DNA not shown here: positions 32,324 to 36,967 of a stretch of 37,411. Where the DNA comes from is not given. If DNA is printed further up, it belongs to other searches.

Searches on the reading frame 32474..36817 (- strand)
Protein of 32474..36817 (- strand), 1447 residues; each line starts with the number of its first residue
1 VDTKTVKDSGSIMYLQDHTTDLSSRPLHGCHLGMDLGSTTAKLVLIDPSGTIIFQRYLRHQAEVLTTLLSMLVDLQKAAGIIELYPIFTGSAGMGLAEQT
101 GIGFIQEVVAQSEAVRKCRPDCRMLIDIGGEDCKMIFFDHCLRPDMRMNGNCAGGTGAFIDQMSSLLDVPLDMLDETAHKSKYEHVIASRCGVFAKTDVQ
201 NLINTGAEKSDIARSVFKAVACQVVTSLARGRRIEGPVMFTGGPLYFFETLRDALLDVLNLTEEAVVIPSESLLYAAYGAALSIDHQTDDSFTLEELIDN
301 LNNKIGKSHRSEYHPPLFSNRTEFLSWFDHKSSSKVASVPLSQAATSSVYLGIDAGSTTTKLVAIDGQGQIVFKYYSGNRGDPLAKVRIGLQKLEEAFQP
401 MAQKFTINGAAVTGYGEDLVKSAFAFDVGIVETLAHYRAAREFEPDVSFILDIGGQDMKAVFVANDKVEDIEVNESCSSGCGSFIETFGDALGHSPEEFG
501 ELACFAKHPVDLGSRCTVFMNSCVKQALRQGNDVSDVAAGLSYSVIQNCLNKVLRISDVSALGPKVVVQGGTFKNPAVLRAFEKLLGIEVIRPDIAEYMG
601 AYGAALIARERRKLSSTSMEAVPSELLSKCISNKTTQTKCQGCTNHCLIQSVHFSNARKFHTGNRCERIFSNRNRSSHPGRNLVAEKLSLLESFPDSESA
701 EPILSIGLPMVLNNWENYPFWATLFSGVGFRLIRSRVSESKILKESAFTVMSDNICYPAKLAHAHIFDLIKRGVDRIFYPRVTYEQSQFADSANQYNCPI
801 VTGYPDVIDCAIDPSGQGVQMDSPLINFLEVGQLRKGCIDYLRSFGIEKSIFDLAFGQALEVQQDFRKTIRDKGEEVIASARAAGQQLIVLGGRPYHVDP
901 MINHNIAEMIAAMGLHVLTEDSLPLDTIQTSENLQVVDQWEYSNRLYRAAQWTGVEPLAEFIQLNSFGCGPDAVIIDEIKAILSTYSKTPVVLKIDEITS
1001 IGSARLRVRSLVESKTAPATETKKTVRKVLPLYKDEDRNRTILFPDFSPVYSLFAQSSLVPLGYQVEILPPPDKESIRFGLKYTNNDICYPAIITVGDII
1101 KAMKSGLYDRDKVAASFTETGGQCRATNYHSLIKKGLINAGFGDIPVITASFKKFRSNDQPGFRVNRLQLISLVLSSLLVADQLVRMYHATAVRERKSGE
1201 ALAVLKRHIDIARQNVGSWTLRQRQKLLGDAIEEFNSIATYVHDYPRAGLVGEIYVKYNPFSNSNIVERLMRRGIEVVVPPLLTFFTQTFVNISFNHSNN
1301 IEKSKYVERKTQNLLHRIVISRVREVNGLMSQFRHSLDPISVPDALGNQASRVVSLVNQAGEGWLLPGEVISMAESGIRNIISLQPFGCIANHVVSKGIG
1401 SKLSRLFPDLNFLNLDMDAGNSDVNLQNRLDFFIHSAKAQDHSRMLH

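Call 38: search_protein_families(library=pfam, proteins=[window:32474-36817:-], max_evalue=0.0001)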
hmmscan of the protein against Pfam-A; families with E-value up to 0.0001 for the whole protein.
window:32474-36817:- (1447 aa): 2 families
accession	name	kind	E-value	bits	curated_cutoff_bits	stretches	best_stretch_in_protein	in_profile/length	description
PF09989.15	DUF2229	-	8e-73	245.1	29.4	1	706-923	2-218/218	CoA enzyme activase uncharacterised domain (DUF2229)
PF01869.26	BcrAD_BadFG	-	2.4e-71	240.9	31.5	2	351-608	1-271/271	BadF/BadG/BcrA/BcrD ATPase family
